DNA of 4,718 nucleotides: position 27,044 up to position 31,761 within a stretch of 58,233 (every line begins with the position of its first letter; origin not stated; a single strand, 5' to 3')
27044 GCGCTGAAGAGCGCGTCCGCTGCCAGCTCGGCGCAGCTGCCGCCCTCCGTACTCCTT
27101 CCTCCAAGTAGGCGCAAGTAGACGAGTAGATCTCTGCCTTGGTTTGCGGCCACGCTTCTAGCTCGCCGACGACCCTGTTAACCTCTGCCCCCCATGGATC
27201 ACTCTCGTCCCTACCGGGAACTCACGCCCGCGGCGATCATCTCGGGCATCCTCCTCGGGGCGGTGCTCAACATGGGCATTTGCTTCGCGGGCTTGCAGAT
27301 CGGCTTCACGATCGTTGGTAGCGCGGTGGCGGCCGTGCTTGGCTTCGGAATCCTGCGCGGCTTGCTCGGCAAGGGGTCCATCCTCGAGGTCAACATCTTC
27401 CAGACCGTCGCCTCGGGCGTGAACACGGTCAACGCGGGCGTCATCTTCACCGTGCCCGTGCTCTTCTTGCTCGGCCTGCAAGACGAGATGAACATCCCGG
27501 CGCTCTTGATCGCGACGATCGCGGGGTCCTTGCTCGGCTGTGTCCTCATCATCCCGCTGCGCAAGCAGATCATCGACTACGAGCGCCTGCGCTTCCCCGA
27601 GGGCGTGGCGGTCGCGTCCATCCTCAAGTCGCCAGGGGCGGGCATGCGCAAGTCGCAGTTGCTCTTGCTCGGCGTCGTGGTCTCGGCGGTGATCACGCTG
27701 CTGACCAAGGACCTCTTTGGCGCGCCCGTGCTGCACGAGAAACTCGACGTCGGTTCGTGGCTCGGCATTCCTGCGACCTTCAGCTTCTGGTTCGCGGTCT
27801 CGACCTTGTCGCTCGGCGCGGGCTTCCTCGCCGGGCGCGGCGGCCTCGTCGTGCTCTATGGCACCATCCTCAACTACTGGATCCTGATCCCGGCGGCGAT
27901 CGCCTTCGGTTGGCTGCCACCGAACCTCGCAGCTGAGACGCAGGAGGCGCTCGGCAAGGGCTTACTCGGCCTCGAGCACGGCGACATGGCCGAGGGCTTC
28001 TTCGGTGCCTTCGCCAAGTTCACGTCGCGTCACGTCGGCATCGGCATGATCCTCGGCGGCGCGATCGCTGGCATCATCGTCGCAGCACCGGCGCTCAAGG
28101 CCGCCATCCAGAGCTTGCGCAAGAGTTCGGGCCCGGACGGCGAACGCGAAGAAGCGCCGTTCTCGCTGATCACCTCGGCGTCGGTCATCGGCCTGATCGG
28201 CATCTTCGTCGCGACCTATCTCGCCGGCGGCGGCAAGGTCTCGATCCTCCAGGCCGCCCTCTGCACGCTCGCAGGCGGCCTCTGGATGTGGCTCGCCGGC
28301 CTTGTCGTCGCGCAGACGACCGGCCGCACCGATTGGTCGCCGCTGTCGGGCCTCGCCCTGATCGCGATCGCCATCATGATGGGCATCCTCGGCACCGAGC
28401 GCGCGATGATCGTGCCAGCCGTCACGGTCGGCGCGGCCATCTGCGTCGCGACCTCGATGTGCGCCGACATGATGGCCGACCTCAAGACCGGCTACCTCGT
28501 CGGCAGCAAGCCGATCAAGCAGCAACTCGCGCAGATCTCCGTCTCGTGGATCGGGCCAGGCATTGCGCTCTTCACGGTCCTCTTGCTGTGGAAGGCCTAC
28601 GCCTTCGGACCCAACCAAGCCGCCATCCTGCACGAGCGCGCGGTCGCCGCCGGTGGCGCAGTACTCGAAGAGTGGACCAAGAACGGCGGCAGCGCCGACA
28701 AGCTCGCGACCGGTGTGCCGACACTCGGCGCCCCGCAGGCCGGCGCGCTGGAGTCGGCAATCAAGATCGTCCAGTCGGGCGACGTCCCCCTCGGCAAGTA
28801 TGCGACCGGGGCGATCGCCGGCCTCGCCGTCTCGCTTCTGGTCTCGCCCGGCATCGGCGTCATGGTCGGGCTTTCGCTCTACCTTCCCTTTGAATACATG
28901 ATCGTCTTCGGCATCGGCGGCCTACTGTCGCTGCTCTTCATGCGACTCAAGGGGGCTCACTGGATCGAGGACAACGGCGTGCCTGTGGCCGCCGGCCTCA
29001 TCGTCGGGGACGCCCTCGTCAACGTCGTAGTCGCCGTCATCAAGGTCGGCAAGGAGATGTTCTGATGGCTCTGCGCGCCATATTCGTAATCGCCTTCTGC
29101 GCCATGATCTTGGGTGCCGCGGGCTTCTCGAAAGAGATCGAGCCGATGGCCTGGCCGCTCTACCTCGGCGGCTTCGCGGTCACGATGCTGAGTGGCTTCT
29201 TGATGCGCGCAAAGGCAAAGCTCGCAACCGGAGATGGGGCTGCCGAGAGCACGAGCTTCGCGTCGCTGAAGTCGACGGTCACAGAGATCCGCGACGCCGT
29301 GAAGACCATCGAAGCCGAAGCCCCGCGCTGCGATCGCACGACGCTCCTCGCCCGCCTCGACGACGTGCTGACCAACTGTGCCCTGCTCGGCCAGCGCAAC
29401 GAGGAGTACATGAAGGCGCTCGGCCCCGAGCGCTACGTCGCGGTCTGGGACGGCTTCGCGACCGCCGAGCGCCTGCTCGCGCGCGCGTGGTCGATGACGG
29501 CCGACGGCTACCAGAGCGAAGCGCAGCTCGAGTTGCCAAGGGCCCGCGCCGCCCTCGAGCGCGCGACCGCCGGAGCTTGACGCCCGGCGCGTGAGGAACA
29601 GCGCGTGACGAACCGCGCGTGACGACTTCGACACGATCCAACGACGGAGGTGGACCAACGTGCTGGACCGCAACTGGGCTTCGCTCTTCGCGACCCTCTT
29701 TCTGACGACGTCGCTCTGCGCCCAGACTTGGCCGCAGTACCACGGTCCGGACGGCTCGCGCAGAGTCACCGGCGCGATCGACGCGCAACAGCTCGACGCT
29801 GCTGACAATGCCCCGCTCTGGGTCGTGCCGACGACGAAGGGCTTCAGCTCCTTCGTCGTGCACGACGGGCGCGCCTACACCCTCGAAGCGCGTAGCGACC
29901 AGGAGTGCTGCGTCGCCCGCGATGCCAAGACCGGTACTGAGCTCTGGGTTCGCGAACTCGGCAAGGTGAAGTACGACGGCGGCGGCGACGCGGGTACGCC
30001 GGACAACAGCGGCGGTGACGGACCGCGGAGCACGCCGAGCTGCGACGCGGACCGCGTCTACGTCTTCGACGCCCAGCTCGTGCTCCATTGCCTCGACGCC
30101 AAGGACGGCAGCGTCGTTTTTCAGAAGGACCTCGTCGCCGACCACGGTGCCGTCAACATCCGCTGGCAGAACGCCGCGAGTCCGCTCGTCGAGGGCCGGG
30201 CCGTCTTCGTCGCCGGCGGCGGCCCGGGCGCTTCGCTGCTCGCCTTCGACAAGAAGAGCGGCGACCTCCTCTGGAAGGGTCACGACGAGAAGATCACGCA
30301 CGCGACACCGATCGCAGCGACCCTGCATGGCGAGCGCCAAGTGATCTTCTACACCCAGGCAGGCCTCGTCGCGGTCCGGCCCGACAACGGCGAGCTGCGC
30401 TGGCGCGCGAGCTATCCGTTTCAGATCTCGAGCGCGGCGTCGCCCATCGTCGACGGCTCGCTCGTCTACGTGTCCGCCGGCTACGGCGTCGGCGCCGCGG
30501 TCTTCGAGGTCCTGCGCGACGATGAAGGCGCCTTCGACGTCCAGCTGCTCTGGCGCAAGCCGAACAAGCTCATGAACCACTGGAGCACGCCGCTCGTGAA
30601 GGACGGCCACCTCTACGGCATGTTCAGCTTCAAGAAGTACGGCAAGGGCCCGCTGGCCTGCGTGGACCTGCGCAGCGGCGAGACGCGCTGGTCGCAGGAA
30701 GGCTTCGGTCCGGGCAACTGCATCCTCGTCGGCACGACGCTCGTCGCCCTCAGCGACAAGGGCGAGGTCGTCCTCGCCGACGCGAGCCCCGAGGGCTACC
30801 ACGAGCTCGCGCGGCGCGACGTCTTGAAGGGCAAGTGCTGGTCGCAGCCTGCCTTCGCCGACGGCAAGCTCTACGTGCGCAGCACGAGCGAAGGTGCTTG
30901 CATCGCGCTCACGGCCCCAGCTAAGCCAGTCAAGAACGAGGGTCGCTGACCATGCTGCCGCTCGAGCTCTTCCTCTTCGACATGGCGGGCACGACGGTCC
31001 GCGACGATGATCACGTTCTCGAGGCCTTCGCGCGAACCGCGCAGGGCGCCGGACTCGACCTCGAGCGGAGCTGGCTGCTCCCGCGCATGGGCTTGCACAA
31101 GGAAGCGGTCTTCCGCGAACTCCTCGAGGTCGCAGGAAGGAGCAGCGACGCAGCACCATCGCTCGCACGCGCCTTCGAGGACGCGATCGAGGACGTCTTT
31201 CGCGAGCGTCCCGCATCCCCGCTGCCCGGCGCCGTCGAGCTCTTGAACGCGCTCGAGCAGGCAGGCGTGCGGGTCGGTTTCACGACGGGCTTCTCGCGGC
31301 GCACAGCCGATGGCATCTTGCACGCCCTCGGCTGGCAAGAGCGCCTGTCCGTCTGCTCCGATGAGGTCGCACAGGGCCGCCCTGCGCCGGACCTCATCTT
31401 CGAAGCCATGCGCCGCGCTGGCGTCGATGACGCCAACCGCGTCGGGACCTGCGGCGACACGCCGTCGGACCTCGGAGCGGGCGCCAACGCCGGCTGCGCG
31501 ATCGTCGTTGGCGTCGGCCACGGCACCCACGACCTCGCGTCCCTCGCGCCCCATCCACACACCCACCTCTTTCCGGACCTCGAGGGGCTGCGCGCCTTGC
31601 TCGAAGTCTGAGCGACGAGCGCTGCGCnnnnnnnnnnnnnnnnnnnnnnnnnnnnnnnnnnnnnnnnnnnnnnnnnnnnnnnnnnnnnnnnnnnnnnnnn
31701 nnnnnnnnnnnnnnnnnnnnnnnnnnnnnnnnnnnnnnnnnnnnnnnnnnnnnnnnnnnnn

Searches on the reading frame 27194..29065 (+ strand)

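Call 88: search_protein_families(library=pfam, proteins=[window:27194-29065:+], max_evalue=0.00001)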
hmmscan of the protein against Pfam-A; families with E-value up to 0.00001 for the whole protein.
window:27194-29065:+ (623 aa): 1 family
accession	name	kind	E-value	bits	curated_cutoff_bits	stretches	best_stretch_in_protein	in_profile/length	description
PF03169.20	OPT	-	2.9e-43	148.9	25.8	1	9-616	1-622/623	OPT oligopeptide transporter protein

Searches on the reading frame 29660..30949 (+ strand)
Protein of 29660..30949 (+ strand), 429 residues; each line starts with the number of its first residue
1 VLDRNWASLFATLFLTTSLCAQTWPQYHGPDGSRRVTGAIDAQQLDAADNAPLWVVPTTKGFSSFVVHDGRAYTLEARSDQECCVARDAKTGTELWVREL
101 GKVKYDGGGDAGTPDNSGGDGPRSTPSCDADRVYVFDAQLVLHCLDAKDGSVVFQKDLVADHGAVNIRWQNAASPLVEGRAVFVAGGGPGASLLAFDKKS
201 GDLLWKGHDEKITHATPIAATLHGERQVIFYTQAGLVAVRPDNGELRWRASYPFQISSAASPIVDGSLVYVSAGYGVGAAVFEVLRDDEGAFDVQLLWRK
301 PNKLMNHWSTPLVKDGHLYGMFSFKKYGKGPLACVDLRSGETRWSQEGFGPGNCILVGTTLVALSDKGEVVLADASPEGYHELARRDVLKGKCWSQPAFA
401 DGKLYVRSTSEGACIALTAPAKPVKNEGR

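Call 10: search_protein_families(library=pfam, proteins=[window:29660-30949:+], max_evalue=0.01)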
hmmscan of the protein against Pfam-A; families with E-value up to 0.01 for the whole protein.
window:29660-30949:+ (429 aa): 3 families
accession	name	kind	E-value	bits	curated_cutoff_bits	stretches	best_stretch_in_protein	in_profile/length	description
PF13360.13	PQQ_2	-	3.5e-32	112.4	27.6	2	86-346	7-233/233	Outer membrane protein assembly factor BamB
PF01011.28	PQQ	-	7.3e-08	32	26.7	1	166-228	533-594/595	Glucose/ethanol/alcohol dehydrogenase, beta-propeller domain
PF13570.13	Beta-prop_ACSF4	-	4e-07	30.2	133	1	129-406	60-317/329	Beta-alanine-activating enzyme, beta-propeller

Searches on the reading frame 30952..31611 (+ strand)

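Call 10: search_protein_families(library=pfam, proteins=[window:30952-31611:+], max_evalue=0.01)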
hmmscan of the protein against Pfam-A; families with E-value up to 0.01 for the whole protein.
window:30952-31611:+ (219 aa): 5 families
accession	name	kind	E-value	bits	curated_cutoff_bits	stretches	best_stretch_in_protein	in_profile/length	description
PF00702.32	Hydrolase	-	1.7e-18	68.2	26.4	1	5-181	2-191/191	haloacid dehalogenase-like hydrolase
PF13419.12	HAD_2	-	1.7e-18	67.8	23.8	1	8-185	2-176/178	Haloacid dehalogenase-like hydrolase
PF12710.13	HAD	-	1.4e-07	32.6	27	1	8-176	2-187/189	haloacid dehalogenase-like hydrolase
PF13242.12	Hydrolase_like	-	3.6e-05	24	22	1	142-211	3-73/75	HAD-hyrolase-like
PF13344.12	Hydrolase_6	-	0.0023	18.4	27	0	89-125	14-50/101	Haloacid dehalogenase-like hydrolase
